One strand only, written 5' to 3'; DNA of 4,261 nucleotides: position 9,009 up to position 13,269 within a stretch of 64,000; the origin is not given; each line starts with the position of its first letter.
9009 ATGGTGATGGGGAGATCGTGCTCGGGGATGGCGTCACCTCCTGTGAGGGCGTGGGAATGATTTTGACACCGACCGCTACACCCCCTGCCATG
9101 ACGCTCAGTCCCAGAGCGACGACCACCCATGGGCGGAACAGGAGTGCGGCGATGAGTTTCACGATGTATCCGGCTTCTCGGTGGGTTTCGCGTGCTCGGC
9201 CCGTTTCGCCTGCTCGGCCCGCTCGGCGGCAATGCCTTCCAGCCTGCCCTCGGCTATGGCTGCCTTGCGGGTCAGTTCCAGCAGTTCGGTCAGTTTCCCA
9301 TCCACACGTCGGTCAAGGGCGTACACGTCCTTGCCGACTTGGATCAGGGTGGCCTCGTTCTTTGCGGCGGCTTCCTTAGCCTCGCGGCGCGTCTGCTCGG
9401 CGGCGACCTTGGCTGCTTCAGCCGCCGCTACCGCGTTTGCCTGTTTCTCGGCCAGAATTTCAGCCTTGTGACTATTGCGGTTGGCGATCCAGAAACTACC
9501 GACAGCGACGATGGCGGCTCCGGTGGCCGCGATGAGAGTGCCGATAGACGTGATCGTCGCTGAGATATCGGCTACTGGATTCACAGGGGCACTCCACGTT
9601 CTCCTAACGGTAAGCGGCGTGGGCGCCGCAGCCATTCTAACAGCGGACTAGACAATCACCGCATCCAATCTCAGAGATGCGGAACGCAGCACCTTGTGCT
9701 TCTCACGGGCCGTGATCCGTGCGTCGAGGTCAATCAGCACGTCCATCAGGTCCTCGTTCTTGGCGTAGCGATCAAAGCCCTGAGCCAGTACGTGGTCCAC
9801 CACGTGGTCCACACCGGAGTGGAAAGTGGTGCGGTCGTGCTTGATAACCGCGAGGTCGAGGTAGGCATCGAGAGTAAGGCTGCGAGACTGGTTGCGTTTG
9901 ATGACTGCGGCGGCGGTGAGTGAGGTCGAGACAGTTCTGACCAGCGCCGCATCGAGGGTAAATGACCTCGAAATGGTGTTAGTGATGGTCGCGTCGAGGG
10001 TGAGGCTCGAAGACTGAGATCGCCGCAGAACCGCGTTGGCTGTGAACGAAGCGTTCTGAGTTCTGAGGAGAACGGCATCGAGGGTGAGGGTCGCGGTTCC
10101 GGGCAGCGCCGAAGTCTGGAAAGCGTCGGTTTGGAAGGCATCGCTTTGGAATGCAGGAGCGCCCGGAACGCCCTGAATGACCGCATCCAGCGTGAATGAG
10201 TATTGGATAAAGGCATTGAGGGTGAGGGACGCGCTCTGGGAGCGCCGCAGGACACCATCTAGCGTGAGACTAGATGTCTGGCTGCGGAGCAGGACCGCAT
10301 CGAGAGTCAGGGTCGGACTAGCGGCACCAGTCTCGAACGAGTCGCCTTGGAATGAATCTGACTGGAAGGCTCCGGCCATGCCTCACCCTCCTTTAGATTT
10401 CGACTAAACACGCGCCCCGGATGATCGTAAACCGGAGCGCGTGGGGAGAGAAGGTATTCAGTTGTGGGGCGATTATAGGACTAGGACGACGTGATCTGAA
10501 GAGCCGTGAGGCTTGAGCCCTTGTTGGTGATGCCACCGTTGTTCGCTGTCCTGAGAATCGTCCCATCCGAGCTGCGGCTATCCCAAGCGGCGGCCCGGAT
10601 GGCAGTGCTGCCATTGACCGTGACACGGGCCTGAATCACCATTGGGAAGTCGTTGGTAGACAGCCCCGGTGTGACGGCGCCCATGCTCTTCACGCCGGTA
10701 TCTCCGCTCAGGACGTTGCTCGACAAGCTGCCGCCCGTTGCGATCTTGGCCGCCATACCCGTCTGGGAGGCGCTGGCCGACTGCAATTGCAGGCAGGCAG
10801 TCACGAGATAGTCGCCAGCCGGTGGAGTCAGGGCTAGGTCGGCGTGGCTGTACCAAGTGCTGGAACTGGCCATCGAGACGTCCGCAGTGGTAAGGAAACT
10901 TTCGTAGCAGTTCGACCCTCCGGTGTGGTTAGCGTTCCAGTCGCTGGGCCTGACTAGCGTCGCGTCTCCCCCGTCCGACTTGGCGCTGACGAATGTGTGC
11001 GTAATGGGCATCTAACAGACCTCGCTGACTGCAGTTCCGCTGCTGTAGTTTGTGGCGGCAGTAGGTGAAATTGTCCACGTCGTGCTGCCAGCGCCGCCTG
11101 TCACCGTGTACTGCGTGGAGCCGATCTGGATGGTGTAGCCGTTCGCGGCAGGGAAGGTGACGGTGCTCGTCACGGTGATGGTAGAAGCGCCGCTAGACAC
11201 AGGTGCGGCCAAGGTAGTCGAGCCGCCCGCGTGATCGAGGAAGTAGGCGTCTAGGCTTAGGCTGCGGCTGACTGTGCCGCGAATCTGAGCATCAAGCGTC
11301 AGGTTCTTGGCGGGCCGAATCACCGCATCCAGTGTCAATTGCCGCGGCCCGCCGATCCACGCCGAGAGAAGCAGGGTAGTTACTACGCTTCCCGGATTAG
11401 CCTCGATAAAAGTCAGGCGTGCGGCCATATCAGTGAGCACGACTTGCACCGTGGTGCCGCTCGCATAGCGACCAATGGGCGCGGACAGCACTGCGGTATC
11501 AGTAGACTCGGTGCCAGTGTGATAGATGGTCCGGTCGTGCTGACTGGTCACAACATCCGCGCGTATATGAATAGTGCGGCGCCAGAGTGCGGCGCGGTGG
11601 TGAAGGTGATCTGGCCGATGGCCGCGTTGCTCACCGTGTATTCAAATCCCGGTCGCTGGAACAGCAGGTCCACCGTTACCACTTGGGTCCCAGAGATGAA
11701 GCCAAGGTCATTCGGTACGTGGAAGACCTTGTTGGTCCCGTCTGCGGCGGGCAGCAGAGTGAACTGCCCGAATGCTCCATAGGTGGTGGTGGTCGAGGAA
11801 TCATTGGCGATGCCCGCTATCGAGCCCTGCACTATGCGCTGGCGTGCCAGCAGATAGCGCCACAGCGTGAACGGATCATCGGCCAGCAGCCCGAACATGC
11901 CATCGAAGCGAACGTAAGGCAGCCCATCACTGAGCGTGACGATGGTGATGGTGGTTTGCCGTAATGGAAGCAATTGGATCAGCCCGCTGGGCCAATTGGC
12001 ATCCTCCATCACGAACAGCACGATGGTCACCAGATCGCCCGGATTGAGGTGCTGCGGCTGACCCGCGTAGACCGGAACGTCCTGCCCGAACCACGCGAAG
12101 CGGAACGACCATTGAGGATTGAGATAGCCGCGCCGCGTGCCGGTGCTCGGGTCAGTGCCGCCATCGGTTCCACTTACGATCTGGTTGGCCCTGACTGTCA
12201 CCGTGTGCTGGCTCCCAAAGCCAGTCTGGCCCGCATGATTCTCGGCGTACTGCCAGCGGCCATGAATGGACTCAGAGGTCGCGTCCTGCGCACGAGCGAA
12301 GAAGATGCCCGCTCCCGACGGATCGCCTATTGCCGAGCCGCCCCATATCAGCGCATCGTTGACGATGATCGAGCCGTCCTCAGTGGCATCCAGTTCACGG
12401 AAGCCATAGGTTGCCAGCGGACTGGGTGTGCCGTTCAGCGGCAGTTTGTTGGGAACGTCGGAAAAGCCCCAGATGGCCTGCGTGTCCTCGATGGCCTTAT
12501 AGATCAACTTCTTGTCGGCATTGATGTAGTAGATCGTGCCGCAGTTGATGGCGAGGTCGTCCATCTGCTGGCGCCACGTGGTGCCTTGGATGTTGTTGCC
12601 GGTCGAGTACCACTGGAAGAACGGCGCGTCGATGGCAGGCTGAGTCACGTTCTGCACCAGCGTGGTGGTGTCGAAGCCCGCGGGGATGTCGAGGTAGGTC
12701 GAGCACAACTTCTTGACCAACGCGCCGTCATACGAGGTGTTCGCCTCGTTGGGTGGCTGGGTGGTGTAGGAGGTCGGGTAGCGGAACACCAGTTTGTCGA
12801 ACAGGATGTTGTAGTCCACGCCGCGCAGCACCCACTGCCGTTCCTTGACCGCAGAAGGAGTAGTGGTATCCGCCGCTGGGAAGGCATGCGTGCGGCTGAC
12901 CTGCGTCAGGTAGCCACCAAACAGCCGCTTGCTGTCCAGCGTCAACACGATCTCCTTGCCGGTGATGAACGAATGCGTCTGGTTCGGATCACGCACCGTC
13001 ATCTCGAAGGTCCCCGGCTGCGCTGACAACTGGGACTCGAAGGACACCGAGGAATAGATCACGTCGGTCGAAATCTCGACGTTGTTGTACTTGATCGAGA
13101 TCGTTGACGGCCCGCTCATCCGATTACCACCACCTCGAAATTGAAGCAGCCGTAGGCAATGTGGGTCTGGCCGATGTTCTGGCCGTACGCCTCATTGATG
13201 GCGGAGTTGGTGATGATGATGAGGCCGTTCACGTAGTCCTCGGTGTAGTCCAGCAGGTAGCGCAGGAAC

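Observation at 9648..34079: Three paralogous fibre proteins built from a 14-residue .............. repeat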

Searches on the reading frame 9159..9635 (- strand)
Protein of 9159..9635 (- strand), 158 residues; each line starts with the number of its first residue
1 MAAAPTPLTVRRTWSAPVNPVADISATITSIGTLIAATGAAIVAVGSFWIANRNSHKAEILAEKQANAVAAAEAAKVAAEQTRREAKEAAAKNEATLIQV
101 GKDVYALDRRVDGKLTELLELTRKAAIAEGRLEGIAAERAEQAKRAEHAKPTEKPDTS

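Call 34: search_protein_families(library=ncbifam, proteins=[window:9159-9635:-], max_evalue=0.01)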
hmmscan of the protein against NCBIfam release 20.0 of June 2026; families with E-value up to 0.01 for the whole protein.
window:9159-9635:- (158 aa): 1 family
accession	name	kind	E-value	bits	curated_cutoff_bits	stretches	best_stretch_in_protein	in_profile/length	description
NF033885.1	conj_TraP_IncI1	equivalog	0.0062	16.3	135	1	48-155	53-160/217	conjugal transfer protein TraP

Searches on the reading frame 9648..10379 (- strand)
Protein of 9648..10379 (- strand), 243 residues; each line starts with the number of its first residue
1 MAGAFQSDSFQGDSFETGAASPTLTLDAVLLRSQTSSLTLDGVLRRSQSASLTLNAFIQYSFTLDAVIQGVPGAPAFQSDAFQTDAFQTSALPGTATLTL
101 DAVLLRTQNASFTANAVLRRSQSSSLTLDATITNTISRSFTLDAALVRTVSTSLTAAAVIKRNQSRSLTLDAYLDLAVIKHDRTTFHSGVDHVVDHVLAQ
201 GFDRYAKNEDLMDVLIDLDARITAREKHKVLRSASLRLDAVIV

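Call 11: search_protein_families(library=pfam, proteins=[window:9648-10379:-], max_evalue=1)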
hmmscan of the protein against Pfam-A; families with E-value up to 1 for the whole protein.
window:9648-10379:- (243 aa): 1 family
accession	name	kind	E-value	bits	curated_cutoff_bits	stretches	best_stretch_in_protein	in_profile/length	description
PF03865.19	ShlB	-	0.00014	21.9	22.7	1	106-164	108-164/311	Haemolysin secretion/activation protein ShlB/FhaC/HecB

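Call 12: search_protein_families(library=phrogs, proteins=[window:9648-10379:-], max_evalue=0.01)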
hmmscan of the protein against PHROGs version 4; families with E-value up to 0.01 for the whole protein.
window:9648-10379:- (243 aa): 0 families

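Call 31: predict_structure(protein=window:9648-10379:-)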
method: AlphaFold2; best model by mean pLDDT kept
length: 243 residues; sequences in the alignment: 1
mean_pLDDT: 49.2   pTM: 0.49
mean pLDDT of the five models: 49.2, 48.3, 44.7, 42.2, 39.1
residues with pLDDT >= 90: 0; 70-90: 14; 50-70: 119; < 50: 110
segments of 3 or more residues with pLDDT < 50: 1-19, 74-92, 173-243
pLDDT, mean of each block of 10 residues (from residue 1): 41 44 68 63 67 71 69 46 40 58 63 66 61 56 60 53 52 40 30 28 25 26 28 32 25
secondary structure, 60 per line:
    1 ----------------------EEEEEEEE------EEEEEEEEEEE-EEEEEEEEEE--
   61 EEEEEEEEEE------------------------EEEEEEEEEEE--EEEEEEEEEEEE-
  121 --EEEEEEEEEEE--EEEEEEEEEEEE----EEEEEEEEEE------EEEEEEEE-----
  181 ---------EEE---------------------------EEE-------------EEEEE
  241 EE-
elements in order: E23-30 E37-47 E49-58 E61-70 E95-105 E108-119 E123-133 E136-147 E152-161 E168-175 E190-192 E220-222 E236-242

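Call 34: search_protein_families(library=ncbifam, proteins=[window:9648-10379:-], max_evalue=0.01)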
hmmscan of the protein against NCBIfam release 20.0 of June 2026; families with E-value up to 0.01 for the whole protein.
window:9648-10379:- (243 aa): 0 families

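Call 80: find_encoding_contigs(protein=window:9651-10379:-, flank=3000, max_places=3)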
Protein window:9651-10379:- (243 aa): 4 contigs read that carry it; 3 places shown.
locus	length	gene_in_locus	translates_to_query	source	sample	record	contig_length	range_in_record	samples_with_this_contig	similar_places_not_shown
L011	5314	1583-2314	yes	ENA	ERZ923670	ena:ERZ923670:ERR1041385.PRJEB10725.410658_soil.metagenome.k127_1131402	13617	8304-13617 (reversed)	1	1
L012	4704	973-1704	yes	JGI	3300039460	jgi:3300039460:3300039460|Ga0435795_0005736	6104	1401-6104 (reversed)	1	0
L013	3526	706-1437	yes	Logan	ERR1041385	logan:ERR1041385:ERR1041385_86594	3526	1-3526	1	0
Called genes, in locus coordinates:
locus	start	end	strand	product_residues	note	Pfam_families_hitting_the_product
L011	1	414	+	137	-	?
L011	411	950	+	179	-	-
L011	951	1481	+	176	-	-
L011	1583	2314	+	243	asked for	-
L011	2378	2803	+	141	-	-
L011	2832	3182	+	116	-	-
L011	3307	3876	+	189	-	PF00188:CAP (weak)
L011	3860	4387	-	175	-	-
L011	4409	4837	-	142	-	-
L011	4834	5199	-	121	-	PF10686:YAcAr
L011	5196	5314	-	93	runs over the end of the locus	-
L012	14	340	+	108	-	-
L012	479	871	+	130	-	-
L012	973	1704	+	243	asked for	-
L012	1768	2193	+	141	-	-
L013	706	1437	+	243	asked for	-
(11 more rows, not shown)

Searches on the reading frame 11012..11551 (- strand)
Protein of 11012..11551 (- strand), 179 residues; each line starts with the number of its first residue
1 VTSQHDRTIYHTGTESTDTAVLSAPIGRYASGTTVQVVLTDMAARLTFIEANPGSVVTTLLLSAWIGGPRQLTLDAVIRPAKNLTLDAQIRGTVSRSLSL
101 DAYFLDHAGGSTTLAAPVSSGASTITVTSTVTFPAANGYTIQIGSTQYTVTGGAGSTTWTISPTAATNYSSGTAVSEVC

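Call 13: search_protein_families(library=phrogs, proteins=[window:11012-11551:-], max_evalue=0.001)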
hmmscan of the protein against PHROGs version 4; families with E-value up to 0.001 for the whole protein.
window:11012-11551:- (179 aa): 0 families

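Call 14: search_protein_families(library=pfam, proteins=[window:11012-11551:-], max_evalue=0.01)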
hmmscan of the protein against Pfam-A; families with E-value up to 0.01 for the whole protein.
window:11012-11551:- (179 aa): 0 families

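Call 34: search_protein_families(library=ncbifam, proteins=[window:11012-11551:-], max_evalue=0.01)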
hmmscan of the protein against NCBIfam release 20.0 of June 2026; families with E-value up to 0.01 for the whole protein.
window:11012-11551:- (179 aa): 0 families

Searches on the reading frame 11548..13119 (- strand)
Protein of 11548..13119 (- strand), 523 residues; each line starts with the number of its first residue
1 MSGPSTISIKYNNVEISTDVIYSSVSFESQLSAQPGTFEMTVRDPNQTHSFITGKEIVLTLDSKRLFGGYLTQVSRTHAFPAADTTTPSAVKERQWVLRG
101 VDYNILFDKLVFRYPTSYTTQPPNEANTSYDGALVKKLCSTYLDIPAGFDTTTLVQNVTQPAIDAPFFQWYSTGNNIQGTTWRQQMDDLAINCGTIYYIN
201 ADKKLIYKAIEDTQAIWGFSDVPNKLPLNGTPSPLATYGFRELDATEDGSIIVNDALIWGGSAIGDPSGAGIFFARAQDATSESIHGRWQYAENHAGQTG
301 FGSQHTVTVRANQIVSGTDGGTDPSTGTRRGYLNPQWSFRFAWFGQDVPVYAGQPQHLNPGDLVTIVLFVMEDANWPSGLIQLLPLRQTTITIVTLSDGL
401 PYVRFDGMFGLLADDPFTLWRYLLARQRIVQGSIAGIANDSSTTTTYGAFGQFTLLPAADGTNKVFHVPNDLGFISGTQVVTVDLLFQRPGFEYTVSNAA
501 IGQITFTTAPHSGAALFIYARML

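Call 13: search_protein_families(library=phrogs, proteins=[window:11548-13119:-], max_evalue=0.001)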
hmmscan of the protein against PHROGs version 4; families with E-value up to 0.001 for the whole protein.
window:11548-13119:- (523 aa): 0 families

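Call 14: search_protein_families(library=pfam, proteins=[window:11548-13119:-], max_evalue=0.01)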
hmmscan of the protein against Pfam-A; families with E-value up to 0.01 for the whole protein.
window:11548-13119:- (523 aa): 0 families

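Call 34: search_protein_families(library=ncbifam, proteins=[window:11548-13119:-], max_evalue=0.01)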
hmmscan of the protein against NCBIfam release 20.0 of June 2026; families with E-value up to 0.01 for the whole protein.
window:11548-13119:- (523 aa): 0 families

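Call 96: search_solved_structures(query=window:11548-13119:-, max_evalue=1)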
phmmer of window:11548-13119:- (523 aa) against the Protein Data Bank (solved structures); distinct sequences matched with E-value up to 1: 1.
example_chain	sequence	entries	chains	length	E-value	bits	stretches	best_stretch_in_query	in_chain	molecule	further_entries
8ki9_A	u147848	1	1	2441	0.96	10.8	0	183-231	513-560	L protein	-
